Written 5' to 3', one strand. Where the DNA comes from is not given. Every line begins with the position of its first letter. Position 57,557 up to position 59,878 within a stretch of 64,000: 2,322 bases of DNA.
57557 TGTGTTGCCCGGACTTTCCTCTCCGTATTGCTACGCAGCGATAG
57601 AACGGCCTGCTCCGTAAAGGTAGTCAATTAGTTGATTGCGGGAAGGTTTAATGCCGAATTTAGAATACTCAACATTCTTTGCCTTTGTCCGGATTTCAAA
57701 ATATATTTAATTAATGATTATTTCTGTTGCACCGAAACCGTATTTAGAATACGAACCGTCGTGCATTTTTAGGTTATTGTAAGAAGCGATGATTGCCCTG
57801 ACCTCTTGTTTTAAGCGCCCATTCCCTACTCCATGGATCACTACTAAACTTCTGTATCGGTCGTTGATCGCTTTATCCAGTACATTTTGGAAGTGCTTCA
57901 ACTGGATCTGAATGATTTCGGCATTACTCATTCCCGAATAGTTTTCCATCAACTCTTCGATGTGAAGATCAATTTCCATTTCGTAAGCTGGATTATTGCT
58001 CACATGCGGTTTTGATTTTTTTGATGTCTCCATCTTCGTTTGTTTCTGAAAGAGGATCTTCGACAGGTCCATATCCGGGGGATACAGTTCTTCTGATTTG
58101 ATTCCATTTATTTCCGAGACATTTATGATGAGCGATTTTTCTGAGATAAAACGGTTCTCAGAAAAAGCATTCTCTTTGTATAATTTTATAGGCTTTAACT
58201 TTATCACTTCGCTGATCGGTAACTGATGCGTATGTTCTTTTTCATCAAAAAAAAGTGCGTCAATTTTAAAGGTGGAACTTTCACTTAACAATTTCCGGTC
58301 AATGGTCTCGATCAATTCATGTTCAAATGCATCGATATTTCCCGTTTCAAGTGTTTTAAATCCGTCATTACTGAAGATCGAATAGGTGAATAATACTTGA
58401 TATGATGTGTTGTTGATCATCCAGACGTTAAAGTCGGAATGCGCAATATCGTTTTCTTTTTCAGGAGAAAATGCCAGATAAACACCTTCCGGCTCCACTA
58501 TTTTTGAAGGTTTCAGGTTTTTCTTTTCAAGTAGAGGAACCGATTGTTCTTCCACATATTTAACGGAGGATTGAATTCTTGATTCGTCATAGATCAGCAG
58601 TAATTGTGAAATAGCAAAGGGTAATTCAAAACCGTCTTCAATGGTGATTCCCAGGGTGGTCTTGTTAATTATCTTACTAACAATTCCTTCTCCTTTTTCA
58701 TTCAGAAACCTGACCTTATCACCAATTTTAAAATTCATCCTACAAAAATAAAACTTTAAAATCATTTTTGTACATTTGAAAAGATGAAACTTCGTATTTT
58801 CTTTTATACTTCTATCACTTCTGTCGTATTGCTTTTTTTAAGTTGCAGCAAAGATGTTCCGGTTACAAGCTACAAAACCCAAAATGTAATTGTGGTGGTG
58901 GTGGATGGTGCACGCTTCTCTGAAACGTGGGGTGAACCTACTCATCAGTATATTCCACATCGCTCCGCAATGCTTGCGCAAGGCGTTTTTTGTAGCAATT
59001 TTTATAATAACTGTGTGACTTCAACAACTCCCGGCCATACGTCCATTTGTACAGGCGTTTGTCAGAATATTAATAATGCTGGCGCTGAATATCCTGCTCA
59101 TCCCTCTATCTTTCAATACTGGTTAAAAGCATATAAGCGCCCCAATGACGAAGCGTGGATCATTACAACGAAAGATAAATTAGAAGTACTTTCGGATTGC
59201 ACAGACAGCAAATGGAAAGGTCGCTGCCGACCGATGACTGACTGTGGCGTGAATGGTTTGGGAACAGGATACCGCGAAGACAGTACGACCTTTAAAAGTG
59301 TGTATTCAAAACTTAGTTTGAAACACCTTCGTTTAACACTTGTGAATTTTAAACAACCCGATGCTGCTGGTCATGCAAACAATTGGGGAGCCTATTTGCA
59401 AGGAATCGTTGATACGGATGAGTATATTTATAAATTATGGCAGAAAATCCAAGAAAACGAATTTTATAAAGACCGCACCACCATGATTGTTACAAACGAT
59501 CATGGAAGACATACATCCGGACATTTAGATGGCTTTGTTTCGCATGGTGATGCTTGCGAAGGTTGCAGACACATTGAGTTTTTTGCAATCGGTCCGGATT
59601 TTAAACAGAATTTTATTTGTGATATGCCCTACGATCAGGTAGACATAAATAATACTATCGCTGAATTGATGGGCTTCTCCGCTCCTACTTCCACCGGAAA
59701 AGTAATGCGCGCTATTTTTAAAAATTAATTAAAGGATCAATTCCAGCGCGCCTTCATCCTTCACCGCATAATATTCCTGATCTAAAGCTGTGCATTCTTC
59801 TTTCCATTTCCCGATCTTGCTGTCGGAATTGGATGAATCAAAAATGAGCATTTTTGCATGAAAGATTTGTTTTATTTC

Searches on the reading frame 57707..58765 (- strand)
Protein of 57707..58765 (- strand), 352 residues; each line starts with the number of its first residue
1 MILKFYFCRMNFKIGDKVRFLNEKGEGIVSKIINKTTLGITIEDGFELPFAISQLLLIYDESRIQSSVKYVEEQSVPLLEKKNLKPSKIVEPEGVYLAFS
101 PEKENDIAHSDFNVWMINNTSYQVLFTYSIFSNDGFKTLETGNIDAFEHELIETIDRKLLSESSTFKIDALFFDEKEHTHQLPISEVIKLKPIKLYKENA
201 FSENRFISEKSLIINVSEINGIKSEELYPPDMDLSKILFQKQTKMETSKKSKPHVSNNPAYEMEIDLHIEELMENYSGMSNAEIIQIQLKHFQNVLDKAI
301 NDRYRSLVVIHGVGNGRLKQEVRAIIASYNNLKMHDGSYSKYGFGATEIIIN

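Call 8: search_protein_families(library=pfam, proteins=[window:57707-58765:-], max_evalue=0.01)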
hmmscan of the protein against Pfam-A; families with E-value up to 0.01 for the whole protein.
window:57707-58765:- (352 aa): 2 families
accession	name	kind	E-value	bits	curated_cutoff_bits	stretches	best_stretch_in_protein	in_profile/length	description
PF09640.15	DUF2027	-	1.8e-20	73.5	25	1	95-243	3-151/156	Domain of unknown function (DUF2027)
PF01713.27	Smr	-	3.9e-08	33.8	25.7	1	292-349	15-74/77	Smr domain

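Call 9: find_encoding_contigs(protein=window:57707-58765:-, flank=4000, max_places=10)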
Protein window:57707-58765:- (352 aa): no gene with exactly this product is on record in the collection.

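Call 22: find_homologous_proteins(query=window:57707-58765:-, max_evalue=1e-20)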
Query window:57707-58765:- (352 aa): 1247 proteins with E <= 1e-20 among 3114 candidates; the best 120 are listed.
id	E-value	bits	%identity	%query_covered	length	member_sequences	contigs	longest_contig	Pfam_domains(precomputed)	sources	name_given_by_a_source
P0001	6.0e-206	701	92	100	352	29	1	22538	PF09640.16,PF01713.28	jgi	jgi:hypothetical protein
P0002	1.7e-186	637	87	97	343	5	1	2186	PF09640.16,PF01713.28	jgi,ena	jgi:hypothetical protein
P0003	2.2e-159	548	73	97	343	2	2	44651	PF09640.16,PF01713.28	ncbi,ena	-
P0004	6.2e-149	514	70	97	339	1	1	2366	PF09640.16,PF01713.28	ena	-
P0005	5.5e-147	507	68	97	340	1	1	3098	PF09640.16,PF01713.28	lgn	-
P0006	6.8e-145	501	67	97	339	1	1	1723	PF09640.16,PF01713.28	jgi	jgi:hypothetical protein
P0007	1.2e-144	500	68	97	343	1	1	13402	PF09640.16,PF01713.28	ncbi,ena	-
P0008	3.3e-143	495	68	97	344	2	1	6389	PF09640.16,PF01713.28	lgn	-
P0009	5.0e-143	494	67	97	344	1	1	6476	PF09640.16,PF01713.28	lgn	-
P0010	1.2e-142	493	69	97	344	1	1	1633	PF09640.16,PF01713.28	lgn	-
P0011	3.9e-142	492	68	97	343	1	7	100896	PF09640.16,PF01713.28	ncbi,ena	-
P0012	2.0e-140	486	67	97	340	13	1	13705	PF09640.16,PF01713.28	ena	-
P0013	2.0e-140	486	66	97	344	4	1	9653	PF09640.16,PF01713.28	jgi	-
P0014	2.6e-140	485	67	97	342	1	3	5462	PF09640.16,PF01713.28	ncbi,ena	-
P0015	2.3e-139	482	66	97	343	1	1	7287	PF09640.16,PF01713.28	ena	-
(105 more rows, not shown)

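Call 23: find_encoding_contigs(protein=P0001, flank=3000, max_places=6)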
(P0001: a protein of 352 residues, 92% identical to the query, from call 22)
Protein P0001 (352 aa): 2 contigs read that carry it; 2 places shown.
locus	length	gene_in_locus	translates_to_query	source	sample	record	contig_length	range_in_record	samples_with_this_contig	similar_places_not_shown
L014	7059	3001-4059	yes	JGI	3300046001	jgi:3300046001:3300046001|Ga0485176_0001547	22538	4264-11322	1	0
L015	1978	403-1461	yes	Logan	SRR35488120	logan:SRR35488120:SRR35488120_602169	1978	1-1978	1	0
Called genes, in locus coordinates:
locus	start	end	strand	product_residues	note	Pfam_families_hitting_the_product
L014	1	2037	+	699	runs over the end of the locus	PF13567:DUF4131, PF03772:Competence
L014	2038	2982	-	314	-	PF01663:Phosphodiest, PF01676:Metalloenzyme, PF00884:Sulfatase (weak)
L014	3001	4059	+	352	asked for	PF09640:DUF2027, PF01713:Smr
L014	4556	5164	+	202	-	-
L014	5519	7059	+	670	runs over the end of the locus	PF00270:DEAD, PF04851:ResIII (weak), PF00271:Helicase_C, PF28538:Helicase_helical, PF03880:DbpA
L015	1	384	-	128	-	?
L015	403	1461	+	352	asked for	PF09640:DUF2027, PF01713:Smr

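Call 24: find_encoding_contigs(protein=P0003, flank=3000, max_places=4)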
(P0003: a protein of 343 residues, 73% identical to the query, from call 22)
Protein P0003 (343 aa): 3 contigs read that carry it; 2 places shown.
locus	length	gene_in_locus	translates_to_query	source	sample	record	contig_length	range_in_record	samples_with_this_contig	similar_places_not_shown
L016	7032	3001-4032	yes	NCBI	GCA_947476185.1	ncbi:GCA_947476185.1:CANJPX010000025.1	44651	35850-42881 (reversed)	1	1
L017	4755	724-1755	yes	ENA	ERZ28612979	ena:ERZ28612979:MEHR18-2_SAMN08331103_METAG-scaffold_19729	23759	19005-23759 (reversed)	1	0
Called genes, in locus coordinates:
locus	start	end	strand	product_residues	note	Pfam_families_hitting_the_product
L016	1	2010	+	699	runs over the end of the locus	PF13567:DUF4131, PF03772:Competence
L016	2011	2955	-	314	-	PF01663:Phosphodiest, PF01676:Metalloenzyme, PF00884:Sulfatase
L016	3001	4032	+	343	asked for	PF09640:DUF2027, PF01713:Smr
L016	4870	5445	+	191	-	-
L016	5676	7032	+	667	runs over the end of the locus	PF04851:ResIII (weak), PF00270:DEAD, PF00271:Helicase_C, PF28538:Helicase_helical, PF03880:DbpA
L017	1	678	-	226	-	?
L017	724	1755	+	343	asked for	PF09640:DUF2027, PF01713:Smr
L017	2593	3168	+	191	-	-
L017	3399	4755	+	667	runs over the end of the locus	PF04851:ResIII (weak), PF00270:DEAD, PF00271:Helicase_C, PF28538:Helicase_helical, PF03880:DbpA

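Call 25: find_encoding_contigs(protein=P0011, flank=3000, max_places=4)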
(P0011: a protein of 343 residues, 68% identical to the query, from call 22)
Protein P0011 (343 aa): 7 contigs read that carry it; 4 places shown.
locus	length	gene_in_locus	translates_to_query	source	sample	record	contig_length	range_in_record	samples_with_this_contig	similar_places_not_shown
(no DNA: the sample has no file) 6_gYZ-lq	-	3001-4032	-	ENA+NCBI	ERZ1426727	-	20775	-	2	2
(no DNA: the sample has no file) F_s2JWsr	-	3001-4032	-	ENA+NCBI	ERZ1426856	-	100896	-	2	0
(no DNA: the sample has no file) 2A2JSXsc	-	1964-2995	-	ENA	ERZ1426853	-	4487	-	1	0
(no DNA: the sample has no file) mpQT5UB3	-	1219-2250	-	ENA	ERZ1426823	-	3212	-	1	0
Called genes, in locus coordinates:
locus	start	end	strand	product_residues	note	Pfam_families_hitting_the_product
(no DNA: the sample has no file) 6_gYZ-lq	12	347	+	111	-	-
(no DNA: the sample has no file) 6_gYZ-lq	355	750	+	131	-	PF00581:Rhodanese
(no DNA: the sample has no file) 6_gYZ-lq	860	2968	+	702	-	PF13567:DUF4131, PF03772:Competence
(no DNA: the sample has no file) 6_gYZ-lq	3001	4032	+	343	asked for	PF09640:DUF2027, PF01713:Smr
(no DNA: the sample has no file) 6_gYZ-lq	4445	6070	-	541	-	PF23322:PPIase_AIP (faint), PF00254:FKBP_C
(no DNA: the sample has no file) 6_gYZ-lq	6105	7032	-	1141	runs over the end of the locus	-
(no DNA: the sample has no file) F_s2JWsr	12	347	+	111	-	-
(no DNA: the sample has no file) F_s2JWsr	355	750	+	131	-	PF00581:Rhodanese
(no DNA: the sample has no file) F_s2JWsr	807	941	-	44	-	-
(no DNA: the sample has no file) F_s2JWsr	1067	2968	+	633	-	PF13567:DUF4131, PF03772:Competence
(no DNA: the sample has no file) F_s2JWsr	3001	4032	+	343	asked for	PF09640:DUF2027, PF01713:Smr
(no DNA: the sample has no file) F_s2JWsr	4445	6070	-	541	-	PF23322:PPIase_AIP (faint), PF00254:FKBP_C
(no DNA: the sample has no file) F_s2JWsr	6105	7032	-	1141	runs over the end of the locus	-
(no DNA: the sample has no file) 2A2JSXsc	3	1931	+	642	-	?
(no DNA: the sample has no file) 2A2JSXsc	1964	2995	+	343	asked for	PF09640:DUF2027, PF01713:Smr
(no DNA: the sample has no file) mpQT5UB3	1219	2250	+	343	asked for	PF09640:DUF2027, PF01713:Smr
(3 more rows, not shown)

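Call 64: find_encoding_contigs(protein=window:57707-58738:-, flank=2500, max_places=10)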
Protein window:57707-58738:- (343 aa): 1 contig read that carries it; 1 place shown.
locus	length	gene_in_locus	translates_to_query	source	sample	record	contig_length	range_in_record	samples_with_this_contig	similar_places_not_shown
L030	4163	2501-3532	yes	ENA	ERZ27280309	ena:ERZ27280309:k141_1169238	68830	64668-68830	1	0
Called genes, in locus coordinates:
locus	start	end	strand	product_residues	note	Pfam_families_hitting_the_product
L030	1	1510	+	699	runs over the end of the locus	PF13567:DUF4131, PF03772:Competence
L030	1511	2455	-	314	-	PF01676:Metalloenzyme, PF01663:Phosphodiest (weak), PF00884:Sulfatase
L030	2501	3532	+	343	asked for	PF09640:DUF2027, PF01713:Smr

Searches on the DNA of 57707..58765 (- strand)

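Call 28: search_rna_families(sources=[L014, L016, L017, L003, L008, L006], threshold=gathering)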
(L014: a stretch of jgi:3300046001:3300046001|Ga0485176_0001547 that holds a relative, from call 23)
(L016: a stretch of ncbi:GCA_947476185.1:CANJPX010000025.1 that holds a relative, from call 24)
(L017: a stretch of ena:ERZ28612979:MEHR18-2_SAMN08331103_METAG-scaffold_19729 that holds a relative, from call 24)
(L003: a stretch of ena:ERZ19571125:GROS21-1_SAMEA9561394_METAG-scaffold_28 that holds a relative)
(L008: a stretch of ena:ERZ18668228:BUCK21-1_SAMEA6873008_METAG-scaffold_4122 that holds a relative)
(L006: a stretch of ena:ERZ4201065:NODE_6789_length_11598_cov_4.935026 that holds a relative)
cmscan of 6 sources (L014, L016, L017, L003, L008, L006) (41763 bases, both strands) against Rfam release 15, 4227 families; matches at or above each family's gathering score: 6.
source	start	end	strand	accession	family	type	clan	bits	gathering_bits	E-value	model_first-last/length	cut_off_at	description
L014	4153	4505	+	RF00010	RNaseP_bact_a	Gene; ribozyme;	CL00002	264.5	100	2.6e-85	1-367/367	no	Bacterial RNase P class A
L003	2332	2684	+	RF00010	RNaseP_bact_a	Gene; ribozyme;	CL00002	257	100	8.4e-83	1-367/367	no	Bacterial RNase P class A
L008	1369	1721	+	RF00010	RNaseP_bact_a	Gene; ribozyme;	CL00002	256.5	100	1.3e-82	1-367/367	no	Bacterial RNase P class A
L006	435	787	+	RF00010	RNaseP_bact_a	Gene; ribozyme;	CL00002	256.5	100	1.3e-82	1-367/367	no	Bacterial RNase P class A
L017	1874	2224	+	RF00010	RNaseP_bact_a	Gene; ribozyme;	CL00002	252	100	4.4e-81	1-367/367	no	Bacterial RNase P class A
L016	4151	4501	+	RF00010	RNaseP_bact_a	Gene; ribozyme;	CL00002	249.4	100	3.3e-80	1-367/367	no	Bacterial RNase P class A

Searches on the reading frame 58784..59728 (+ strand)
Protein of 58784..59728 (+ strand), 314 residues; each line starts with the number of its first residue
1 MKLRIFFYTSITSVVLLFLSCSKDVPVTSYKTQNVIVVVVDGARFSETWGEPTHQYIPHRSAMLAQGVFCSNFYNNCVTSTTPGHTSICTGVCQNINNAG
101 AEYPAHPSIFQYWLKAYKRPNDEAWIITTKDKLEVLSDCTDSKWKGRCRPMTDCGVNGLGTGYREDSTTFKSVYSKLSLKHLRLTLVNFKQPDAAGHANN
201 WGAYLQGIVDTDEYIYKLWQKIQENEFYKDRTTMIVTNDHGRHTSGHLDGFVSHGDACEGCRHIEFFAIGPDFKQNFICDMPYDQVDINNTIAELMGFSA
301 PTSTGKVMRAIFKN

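Call 8: search_protein_families(library=pfam, proteins=[window:58784-59728:+], max_evalue=0.01)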
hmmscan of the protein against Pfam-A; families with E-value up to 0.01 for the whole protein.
window:58784-59728:+ (314 aa): 3 families
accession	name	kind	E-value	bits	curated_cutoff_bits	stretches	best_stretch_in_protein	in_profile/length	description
PF00884.28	Sulfatase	-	1.1e-12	48.3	25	2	195-297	197-300/301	Sulfatase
PF01663.27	Phosphodiest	-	3.4e-11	43.8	23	2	176-242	151-221/342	Type I phosphodiesterase / nucleotide pyrophosphatase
PF01676.23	Metalloenzyme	-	6e-08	32.9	24.3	1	133-245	92-205/252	Metalloenzyme superfamily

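Call 10: find_encoding_contigs(protein=window:58784-59728:+, flank=5000, max_places=10)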
Protein window:58784-59728:+ (314 aa): 2 contigs read that carry it; 2 places shown.
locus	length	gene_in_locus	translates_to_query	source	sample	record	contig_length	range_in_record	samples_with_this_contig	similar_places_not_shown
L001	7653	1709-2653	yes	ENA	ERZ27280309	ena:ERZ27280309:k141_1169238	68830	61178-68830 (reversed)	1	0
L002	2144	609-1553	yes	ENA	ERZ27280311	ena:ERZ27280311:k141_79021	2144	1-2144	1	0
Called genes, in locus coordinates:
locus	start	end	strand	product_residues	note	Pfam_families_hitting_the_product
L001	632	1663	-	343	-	PF09640:DUF2027, PF01713:Smr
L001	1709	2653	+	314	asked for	PF01676:Metalloenzyme, PF01663:Phosphodiest (weak), PF00884:Sulfatase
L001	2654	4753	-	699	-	PF13567:DUF4131, PF03772:Competence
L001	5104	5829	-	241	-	PF13715:CarbopepD_reg_2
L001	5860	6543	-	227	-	PF02660:G3P_acyltransf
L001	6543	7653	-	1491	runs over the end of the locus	-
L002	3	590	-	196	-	?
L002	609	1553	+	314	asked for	PF01676:Metalloenzyme, PF01663:Phosphodiest (weak), PF00884:Sulfatase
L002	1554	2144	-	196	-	?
